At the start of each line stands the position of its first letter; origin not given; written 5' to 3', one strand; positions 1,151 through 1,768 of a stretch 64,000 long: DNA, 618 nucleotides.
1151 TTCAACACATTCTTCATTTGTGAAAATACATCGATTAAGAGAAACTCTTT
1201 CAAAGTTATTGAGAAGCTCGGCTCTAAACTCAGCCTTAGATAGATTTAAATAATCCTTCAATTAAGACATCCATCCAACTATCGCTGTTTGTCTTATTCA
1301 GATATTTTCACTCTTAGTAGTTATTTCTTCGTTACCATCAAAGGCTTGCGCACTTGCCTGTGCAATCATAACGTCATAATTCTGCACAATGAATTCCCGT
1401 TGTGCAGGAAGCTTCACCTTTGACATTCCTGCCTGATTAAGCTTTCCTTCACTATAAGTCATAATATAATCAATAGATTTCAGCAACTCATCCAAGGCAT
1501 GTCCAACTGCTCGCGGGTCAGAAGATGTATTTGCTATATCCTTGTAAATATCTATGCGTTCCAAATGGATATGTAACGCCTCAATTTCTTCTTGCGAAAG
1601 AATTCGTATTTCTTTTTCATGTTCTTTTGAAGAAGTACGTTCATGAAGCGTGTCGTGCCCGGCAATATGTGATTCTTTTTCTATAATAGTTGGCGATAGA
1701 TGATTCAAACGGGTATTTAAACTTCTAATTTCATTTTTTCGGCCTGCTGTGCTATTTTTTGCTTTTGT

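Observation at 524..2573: AT-rich 1.2-kb insertion bracketed by 423-bp direct repeats of the activase 3' end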

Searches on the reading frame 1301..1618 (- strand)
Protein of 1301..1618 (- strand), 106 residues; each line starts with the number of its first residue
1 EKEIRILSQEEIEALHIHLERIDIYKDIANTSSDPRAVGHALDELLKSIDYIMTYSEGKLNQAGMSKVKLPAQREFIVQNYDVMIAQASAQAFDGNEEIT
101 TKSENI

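Call 50: search_protein_representatives(alignment_id=A3)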
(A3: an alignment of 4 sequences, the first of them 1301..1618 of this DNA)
Query: 4 sequences, 96 profile positions. Proteins with E-value up to 0.001 (for the whole library): 41; up to 1e-10: 30; up to 1e-30: 4. The best 41 are listed.
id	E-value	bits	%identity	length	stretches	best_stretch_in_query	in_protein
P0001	7.0e-47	173.4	-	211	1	1-95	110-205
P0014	3.8e-44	164.6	-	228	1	2-93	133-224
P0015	1.4e-41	156.4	-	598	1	2-92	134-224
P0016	6.6e-35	135.0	-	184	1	3-91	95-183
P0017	1.1e-30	121.4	-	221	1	2-91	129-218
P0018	1.9e-29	117.5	-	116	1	2-86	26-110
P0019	1.1e-28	115.1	-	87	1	26-92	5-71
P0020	4.6e-27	109.9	-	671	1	3-87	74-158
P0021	5.9e-27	109.5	-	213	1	1-84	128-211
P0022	6.9e-27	109.3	-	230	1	3-86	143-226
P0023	3.6e-25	103.8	-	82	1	16-91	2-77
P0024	9.0e-21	89.7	-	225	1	2-68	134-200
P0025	2.7e-20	88.1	-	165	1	4-85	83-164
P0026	5.1e-20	87.3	-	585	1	3-89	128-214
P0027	1.6e-19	85.7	-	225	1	13-87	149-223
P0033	2.9e-15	72.1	-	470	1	7-95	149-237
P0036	4.6e-14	68.2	-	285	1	6-92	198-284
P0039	2.4e-13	65.9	-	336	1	11-92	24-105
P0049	1.8e-06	43.8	-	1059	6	29-71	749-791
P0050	2.7e-06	43.3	-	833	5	28-78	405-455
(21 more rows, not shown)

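Call 51: search_protein_families(library=pfam, proteins=[P0015, P0020, P0026, P0033, P0039, P0036, P0014, P0049, P0050], max_evalue=0.01)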
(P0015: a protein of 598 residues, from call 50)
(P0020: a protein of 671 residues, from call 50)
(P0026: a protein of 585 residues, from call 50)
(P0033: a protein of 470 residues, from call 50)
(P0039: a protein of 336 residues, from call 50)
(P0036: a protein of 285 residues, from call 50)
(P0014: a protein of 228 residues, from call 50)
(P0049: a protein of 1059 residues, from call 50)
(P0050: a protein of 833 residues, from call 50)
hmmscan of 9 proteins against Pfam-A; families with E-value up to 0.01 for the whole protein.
P0015 (598 aa): 1 family
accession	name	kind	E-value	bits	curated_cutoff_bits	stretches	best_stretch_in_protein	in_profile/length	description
PF02037.33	SAP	-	5.3e-12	45.5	23.9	1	334-366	2-34/37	SAP domain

P0020 (671 aa): 6 families
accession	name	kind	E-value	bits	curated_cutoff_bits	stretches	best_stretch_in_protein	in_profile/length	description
PF05154.21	TM2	-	1.4e-15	57.6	27.9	1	6-54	2-51/51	TM2 domain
PF00753.33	Lactamase_B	-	1.5e-15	58.1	22.7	1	351-544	2-195/196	Metallo-beta-lactamase superfamily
PF02805.21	Ada_Zn_binding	-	1.3e-05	25.5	23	1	619-671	14-64/65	Metal binding domain of Ada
PF12706.13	Lactamase_B_2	-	5.2e-05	23.4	27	1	386-499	25-147/200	Beta-lactamase superfamily domain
PF16661.11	Lactamase_B_6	-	0.00013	21.8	27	1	359-416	1-60/193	Metallo-beta-lactamase superfamily domain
PF19583.5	ODP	-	0.00054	20.3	27.2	1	356-466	4-111/194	ODP family beta lactamase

P0026 (585 aa): 2 families
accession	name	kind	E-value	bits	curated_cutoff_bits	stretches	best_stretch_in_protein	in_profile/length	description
PF02037.33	SAP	-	1.9e-07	31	23.9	1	322-354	2-34/37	SAP domain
PF01452.22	Rota_NSP4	-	0.0019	18.2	27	0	480-507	16-42/173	Rotavirus non structural protein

P0033 (470 aa): 4 families
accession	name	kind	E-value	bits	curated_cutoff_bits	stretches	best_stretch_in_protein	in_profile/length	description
PF02037.33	SAP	-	7.1e-11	41.9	23.9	1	337-369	2-34/37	SAP domain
PF13273.12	DUF4064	-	0.00078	20.1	32.1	1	30-121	11-101/102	Protein of unknown function (DUF4064)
PF00335.26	Tetraspanin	-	0.0042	17.2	32.1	1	45-164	26-138/225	Tetraspanin family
PF01794.25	Ferric_reduct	-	0.0077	16.7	28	0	69-122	65-118/121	Ferric reductase like transmembrane component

P0039 (336 aa): 2 families
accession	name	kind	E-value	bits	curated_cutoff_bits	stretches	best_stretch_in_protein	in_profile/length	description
PF02037.33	SAP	-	2.7e-11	43.2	23.9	1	196-225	3-32/37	SAP domain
PF13297.11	SDE2_2C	-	0.0054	17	26.6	0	197-227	36-66/82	Replication stress response SDE2 C-terminal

P0036 (285 aa): 1 family
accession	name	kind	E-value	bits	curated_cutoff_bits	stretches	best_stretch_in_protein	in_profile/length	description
PF00029.24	Connexin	-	0.0069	16.6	31.3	0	35-104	102-163/225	Connexin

P0014 (228 aa): 0 families

P0049 (1059 aa): 10 families
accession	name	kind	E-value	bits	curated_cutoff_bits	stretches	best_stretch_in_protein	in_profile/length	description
PF18630.7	Peptidase_M60_C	-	1.1e-10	42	26.2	0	250-270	33-53/65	Peptidase M60 C-terminal domain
PF22348.1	ColA_N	-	5.9e-07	29.6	27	0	944-975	3-33/47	Colicin-A N-terminal domain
PF02444.21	HEV_ORF1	-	1.5e-06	29.2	27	0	775-818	51-94/114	Hepatitis E virus ORF-2 (Putative capsid protein)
PF19171.5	DUF5853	-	1.7e-05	25.6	26.8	0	416-515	19-114/136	Family of unknown function (DUF5853)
PF04179.17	Init_tRNA_PT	-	1.7e-05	25.4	22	0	324-369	17-57/114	Rit1 DUSP-like domain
PF24737.1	DUF7688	-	5.9e-05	23.3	27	0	790-810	9-29/71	Domain of unknown function (DUF7688)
PF16381.10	Coatomer_g_Cpla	-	0.00084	19.9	31.2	0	313-366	27-79/115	Coatomer subunit gamma-1 C-terminal appendage platform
PF07104.16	DUF1366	-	0.0036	17.4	23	0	236-274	9-47/117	Protein of unknown function (DUF1366)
PF08521.16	2CSK_N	-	0.0053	17.3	23.2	0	314-340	10-36/140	Two-component sensor kinase N-terminal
PF13889.11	Chromosome_seg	-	0.0082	16.7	22.9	0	708-718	22-32/55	Chromosome segregation during meiosis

P0050 (833 aa): 7 families
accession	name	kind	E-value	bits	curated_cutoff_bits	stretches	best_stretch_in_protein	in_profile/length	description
PF24737.1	DUF7688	-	1.4e-08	34.9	27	0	336-356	9-29/71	Domain of unknown function (DUF7688)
PF13889.11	Chromosome_seg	-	9e-08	32.6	22.9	0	345-355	22-32/55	Chromosome segregation during meiosis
PF02444.21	HEV_ORF1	-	1.8e-06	28.9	27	0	121-158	57-94/114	Hepatitis E virus ORF-2 (Putative capsid protein)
PF18630.7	Peptidase_M60_C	-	0.00046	20.8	26.2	0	550-567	33-50/65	Peptidase M60 C-terminal domain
PF17819.6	Tex55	-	0.0005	20.8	26.6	0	150-180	102-132/146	Testis-specific expressed protein 55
PF07104.16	DUF1366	-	0.0027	17.8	23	0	335-368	9-42/117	Protein of unknown function (DUF1366)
PF16627.10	BRX_assoc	-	0.0033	18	27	0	621-647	16-42/70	Unstructured region between BRX_N and BRX domain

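Call 52: search_protein_families(library=padloc, proteins=[P0015, P0014, P0020], max_evalue=0.1)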
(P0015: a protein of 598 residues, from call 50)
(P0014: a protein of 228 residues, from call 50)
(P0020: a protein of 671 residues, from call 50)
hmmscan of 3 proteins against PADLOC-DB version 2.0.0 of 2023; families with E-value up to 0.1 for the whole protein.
P0015 (598 aa): 0 families

P0014 (228 aa): 0 families

P0020 (671 aa): 7 families
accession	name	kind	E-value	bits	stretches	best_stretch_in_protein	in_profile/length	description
PDLC03854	LmuA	-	1.6e-21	74.8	2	471-563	210-306/345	-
PDLC02158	Avs1a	-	9.3e-17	59.3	2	471-570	251-353/392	-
PDLC03805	RTasMBL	-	4.9e-16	56.8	2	346-408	2-64/322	DRT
PDLC04676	PDC-M48B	-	3.9e-12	43.7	2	468-570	209-326/357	-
PDLC04673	PDC-M48B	-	2e-05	22.2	1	463-549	147-233/296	-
PDLC04677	PDC-M48B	-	2e-05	22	1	470-562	210-302/339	-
PDLC04675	PDC-M48B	-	9e-05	19.8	1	473-558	155-245/291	-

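Call 53: search_protein_families(library=ncbifam, proteins=[P0015, P0014], max_evalue=0.01)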
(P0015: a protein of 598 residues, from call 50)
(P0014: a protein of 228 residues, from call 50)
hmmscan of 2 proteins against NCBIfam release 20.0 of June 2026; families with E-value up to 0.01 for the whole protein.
P0015 (598 aa): 0 families

P0014 (228 aa): 0 families

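Call 54: search_protein_families(library=phrogs, proteins=[P0015, P0014], max_evalue=0.01)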
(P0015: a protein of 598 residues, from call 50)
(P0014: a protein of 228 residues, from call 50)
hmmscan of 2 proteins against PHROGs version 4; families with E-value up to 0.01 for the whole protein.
P0015 (598 aa): 1 family
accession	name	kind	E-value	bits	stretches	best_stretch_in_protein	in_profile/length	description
phrog_10777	-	unknown function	3.5e-09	37.2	1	285-394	113-223/482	-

P0014 (228 aa): 2 families
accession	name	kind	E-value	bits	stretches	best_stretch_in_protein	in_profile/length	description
phrog_19693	-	unknown function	0.0014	19.6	0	136-156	25-45/58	-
phrog_4721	-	unknown function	0.0058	16.9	1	18-128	44-146/304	-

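Call 62: search_dna_similar(query=P0015, collection=phages, mode=protein, max_rows=10)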
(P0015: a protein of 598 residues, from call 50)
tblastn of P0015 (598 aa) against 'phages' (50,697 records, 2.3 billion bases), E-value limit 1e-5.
Records with a match: 1; places in all: 1; records where one place covers at least 80% of the query: 0.
Best place of each record, by identity: <60% 1.
By first word of the organism name: Streptococcus 1.
By host as written in the record: Streptococcus uberis 6736 1.
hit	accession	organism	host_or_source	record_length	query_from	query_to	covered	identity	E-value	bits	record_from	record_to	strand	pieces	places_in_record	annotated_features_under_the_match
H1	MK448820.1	Streptococcus phage Javan617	Streptococcus uberis 6736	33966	333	496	27%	29.9%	6e-7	59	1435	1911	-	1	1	SAP domain protein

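Call 63: search_dna_similar(query=P0015, collection=plasmids, mode=protein, max_rows=10)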
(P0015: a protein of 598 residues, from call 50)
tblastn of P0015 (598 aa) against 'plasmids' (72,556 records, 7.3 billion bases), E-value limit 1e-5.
No match.

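Call 64: find_related_loci(query=A3, collection=viral_contigs, flank=6000)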
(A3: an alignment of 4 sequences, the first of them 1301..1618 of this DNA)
Query A3 (106 aa) in viral_contigs; peptide patterns used: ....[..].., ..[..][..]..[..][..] (x = any residue, [..] = any of these).
600 stretches matched a pattern, but none encodes a relative of the query by tblastn (E <= 1e-3).

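Call 69: predict_structure(alignment_id=A3)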
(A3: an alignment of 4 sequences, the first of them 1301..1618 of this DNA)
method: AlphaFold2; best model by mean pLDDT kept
length: 106 residues; sequences in the alignment: 4
mean_pLDDT: 88.4   pTM: 0.76
mean pLDDT of the five models: 88.4, 87.2, 87.0, 86.5, 86.0
residues with pLDDT >= 90: 84; 70-90: 6; 50-70: 14; < 50: 2
segments of 3 or more residues with pLDDT < 50: none
pLDDT, mean of each block of 10 residues (from residue 1): 77 95 95 96 98 94 92 97 95 67 52
secondary structure, 60 per line:
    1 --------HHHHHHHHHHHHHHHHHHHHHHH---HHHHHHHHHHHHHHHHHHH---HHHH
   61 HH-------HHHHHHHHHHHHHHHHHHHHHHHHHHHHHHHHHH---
elements in order: H9-31 H35-53 H57-62 H70-103

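Call 73: fold_search(model_id=the predicted structure, library=pdb)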
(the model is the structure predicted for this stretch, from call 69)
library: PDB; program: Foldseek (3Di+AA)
matches with E <= 10: 408; with E <= 0.001: 0
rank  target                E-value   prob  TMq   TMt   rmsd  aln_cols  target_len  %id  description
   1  5maw_E                5.1e-01  0.75  0.42  0.40  15.4        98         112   10  Crystal structure of the flagellin-FliS complex from Bacillus subtilis (released 2017-12-20)
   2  6dyf_A                5.4e-01  0.95  0.52  0.52  14.3       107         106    9  Cu(II)-bound structure of the engineered cyt cb562 variant, CH3Y (released 2019-04-24)
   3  8j7e_E                5.7e-01  0.94  0.53  0.53  14.1       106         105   10  Crystal structure of BRIL in complex with 1b3 Fab (released 2023-09-06)
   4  6dy8_A                6.0e-01  0.85  0.46  0.46   9.1        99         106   14  Mn(II)-bound structure of the engineered cyt cb562 variant, CH2EY (released 2019-04-24)
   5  6gow_E                6.0e-01  0.60  0.44  0.43  16.6       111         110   12  Crystal structure of the flagellin-FliS complex from Bacillus subtilis crystallized in spacegroup P22121 (released 2018-08-29)
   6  6nbq_E                6.7e-01  0.63  0.36  0.38   8.4        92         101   20  T.elongatus NDH (data-set 1) (released 2019-02-27)
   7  6ot4_A                7.1e-01  0.92  0.53  0.53  14.3       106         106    9  Bimetallic dodecameric cage design 2 (BMC2) from cytochrome cb562 (released 2020-01-29)
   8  6wyu_A                7.1e-01  0.89  0.50  0.50  14.5       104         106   10  Crystallographic trimer of metal-free TriCyt2 (released 2020-09-16)
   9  4or2_B                8.0e-01  0.92  0.55  0.18   8.7        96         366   12  Human class C G protein-coupled metabotropic glutamate receptor 1 in complex with a negative allosteric modulator (released 2014-03-19)
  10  3hni_A                8.0e-01  0.91  0.54  0.54  14.0       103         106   11  Crystal structure of the Zn-induced tetramer of the engineered cyt cb562 variant RIDC-1 (released 2010-02-09)
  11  6khi_E                8.0e-01  0.63  0.42  0.44   6.9        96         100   14  Supercomplex for cylic electron transport in cyanobacteria (released 2020-02-12)
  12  4or2_A                8.4e-01  0.91  0.55  0.18   8.7        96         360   12  Human class C G protein-coupled metabotropic glutamate receptor 1 in complex with a negative allosteric modulator (released 2014-03-19)
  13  3c62_A                9.4e-01  0.89  0.54  0.54  14.0       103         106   12  Tetrameric Cytochrome cb562 (H59/D62/H63/H73/A74/H77) Assembly Stabilized by Interprotein Zinc Coordination (released 2008-05-06)
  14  4je9_A                1.0e+00  0.87  0.53  0.53  14.0       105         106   11  Crystal structure of an engineered metal-free RIDC1 construct with four interfacial disulfide bonds (released 2013-08-21)
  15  3qvy_A                1.0e+00  0.82  0.50  0.50  14.4       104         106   10  Crystal structure of the Zn-RIDC1 complex stabilized by BMOE crosslinks (released 2011-06-22)
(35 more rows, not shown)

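Call 84: get_annotated_region(hit=H1, flank=3000)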
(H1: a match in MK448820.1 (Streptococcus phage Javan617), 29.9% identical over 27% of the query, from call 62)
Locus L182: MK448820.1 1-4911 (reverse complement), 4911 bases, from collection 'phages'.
description: Streptococcus phage Javan617, complete genome.
organism: Streptococcus phage Javan617 (NCBI taxid 2548283)
taxonomy: Viruses; Duplodnaviria; Heunggongvirae; Uroviricota; Caudoviricetes
host: Streptococcus uberis 6736; source: -; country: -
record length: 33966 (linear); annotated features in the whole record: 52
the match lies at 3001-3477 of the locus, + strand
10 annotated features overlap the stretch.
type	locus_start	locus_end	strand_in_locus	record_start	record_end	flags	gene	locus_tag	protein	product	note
CDS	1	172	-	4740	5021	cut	-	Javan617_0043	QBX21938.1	hypothetical protein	FIG01119106: hypothetical protein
CDS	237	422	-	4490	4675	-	-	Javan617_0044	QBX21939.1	hypothetical protein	-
CDS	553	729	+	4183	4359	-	-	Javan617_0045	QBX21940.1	hypothetical protein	-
CDS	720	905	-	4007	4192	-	-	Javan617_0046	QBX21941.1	hypothetical protein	-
CDS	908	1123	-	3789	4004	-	-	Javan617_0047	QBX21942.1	hypothetical protein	-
CDS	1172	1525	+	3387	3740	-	-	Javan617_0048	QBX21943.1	hypothetical protein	-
CDS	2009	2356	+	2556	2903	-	-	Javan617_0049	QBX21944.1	Cro/CI family transcriptional regulator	-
CDS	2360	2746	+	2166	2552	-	-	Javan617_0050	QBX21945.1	hypothetical protein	-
CDS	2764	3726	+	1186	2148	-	-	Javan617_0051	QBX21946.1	SAP domain protein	-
CDS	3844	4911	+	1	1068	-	-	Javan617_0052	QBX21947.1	integrase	-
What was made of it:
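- Tried and rejected: One weak phage hit: a SAP-domain protein between the repressor and the integrase of Streptococcus prophage Javan617 (calls 62, 84).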
